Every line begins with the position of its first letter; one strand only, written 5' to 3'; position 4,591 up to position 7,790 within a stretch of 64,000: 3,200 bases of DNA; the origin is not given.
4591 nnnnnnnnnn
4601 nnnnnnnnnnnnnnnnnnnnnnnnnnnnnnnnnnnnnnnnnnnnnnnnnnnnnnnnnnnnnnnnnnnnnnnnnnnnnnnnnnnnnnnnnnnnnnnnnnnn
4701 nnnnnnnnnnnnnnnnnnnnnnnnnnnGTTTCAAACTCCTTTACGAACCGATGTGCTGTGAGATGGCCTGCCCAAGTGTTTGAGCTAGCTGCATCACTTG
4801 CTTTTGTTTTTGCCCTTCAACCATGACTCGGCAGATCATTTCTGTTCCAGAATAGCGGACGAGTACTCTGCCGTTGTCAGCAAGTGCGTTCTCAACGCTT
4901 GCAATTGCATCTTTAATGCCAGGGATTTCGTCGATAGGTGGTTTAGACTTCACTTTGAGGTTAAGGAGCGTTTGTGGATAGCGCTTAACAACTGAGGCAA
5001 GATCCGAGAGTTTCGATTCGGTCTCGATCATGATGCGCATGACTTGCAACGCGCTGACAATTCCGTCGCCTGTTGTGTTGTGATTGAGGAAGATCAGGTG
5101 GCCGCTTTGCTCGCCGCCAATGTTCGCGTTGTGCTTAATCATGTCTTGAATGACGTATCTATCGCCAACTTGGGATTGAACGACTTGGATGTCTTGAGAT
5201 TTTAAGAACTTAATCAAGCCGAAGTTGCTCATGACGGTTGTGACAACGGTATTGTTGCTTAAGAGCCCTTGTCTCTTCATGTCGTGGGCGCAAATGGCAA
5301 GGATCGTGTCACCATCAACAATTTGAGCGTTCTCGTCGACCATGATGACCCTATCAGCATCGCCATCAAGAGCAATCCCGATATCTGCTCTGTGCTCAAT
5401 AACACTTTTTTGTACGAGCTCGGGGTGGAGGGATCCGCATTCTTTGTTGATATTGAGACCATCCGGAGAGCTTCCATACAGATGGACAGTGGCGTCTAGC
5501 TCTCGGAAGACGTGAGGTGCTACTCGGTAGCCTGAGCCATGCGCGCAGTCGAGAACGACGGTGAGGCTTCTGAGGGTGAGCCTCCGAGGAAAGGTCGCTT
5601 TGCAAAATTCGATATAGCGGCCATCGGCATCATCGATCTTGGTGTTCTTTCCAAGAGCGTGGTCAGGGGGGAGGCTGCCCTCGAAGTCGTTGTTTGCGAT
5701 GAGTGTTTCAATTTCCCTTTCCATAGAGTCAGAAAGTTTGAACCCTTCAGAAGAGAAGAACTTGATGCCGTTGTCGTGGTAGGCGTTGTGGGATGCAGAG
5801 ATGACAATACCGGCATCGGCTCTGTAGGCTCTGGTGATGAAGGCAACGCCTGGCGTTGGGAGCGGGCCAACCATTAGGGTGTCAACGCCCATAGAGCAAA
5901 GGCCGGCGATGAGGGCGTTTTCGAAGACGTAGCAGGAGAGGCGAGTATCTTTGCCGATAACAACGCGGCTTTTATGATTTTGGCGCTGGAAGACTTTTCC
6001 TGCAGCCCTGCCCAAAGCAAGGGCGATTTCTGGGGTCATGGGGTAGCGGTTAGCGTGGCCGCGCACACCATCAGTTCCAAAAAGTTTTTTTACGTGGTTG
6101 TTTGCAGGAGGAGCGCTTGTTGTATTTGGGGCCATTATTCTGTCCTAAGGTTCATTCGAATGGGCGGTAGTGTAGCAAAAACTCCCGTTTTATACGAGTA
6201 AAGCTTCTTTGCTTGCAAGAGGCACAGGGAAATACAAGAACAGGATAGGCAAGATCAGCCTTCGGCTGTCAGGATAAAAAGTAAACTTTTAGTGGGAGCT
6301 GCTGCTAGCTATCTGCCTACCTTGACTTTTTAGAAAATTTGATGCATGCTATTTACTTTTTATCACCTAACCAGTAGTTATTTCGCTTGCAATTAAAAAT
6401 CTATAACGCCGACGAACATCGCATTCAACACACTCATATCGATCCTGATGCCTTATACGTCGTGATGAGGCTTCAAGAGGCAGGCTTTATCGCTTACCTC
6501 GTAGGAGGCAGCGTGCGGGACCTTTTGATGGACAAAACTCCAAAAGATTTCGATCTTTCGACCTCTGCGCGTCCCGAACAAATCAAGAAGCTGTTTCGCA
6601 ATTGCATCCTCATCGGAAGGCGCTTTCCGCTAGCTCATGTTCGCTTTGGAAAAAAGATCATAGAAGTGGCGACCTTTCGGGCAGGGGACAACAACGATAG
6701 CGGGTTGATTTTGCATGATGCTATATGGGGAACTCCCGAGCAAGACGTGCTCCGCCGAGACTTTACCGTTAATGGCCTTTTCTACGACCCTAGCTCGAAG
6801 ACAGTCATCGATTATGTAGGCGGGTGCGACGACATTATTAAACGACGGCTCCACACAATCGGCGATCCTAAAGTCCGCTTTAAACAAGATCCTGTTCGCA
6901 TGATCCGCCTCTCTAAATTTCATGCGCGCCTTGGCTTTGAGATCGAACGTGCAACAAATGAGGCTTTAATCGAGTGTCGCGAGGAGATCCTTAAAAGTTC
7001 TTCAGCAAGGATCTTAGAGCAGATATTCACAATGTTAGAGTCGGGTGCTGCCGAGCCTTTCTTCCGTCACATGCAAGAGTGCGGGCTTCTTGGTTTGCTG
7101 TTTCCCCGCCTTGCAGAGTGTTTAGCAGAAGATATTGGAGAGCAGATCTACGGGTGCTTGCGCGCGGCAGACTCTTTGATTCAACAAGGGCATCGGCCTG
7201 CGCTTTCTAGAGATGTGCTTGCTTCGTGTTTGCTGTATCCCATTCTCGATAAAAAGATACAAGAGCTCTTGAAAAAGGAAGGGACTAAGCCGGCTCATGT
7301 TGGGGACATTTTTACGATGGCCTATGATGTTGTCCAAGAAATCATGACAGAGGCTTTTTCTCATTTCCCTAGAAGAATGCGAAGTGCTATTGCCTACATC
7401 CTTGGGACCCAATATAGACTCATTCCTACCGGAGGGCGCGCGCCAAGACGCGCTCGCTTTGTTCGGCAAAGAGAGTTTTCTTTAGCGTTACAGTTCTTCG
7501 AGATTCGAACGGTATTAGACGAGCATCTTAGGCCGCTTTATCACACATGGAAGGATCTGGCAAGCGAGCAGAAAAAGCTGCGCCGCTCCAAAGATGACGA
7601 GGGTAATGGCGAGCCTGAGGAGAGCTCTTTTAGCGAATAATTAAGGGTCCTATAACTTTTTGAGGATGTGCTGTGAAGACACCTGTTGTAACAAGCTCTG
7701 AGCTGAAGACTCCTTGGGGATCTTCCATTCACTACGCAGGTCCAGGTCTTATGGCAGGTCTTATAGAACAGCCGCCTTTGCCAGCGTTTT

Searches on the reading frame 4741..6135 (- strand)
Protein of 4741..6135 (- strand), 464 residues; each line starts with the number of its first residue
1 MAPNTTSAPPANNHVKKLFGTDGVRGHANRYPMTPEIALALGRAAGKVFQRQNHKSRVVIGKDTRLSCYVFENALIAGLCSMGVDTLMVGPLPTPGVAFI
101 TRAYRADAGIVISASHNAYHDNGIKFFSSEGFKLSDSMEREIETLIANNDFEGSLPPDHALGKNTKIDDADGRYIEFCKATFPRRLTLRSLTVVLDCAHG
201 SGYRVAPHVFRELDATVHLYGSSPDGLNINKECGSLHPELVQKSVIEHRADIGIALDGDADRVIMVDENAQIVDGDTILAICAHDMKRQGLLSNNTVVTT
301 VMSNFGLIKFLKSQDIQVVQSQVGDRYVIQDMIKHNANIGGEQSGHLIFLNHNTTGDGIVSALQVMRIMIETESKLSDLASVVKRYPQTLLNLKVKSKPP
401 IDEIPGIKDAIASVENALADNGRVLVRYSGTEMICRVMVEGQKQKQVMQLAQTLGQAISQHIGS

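Call 18: search_protein_families(library=pfam, proteins=[window:4741-6135:-])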
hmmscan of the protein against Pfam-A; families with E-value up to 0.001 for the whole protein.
window:4741-6135:- (464 aa): 4 families
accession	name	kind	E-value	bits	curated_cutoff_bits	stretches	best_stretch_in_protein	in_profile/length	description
PF02878.22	PGM_PMM_I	-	3.4e-46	156.8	22.5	1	17-151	2-136/138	Phosphoglucomutase/phosphomannomutase, alpha/beta/alpha domain I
PF02880.22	PGM_PMM_III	-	1.4e-37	128.8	20.7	1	274-386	1-115/115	Phosphoglucomutase/phosphomannomutase, alpha/beta/alpha domain III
PF00408.26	PGM_PMM_IV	-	3.3e-16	59.6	23.1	1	390-453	1-64/68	Phosphoglucomutase/phosphomannomutase, C-terminal domain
PF02879.22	PGM_PMM_II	-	4.3e-16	59.8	29.3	1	173-269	2-102/103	Phosphoglucomutase/phosphomannomutase, alpha/beta/alpha domain II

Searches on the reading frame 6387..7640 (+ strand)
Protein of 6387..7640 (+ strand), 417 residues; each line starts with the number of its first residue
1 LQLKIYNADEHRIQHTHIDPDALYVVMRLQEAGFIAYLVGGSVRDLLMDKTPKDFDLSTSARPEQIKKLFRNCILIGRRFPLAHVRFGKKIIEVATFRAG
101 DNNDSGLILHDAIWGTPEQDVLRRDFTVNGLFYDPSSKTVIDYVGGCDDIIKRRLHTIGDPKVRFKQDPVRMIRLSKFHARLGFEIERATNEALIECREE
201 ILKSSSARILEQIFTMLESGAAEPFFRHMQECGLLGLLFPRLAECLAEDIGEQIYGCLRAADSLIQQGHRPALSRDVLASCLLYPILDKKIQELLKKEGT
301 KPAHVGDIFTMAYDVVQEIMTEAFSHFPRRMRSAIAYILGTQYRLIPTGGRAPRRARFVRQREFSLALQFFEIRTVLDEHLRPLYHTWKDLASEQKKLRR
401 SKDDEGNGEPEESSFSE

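Call 18: search_protein_families(library=pfam, proteins=[window:6387-7640:+])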
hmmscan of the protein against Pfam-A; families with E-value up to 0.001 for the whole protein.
window:6387-7640:+ (417 aa): 3 families
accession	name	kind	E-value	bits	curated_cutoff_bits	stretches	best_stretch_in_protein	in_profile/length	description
PF01743.26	PolyA_pol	-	1.4e-34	119.6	23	1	36-155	1-125/126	Poly A polymerase head domain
PF12627.12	PolyA_pol_RNAbd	-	1.1e-12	48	22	1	183-244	1-62/64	Probable RNA and SrmB- binding site of polymerase A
PF12626.12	PolyA_pol_arg_C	-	4.2e-06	27.2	22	1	316-407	16-104/119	Polymerase A arginine-rich C-terminus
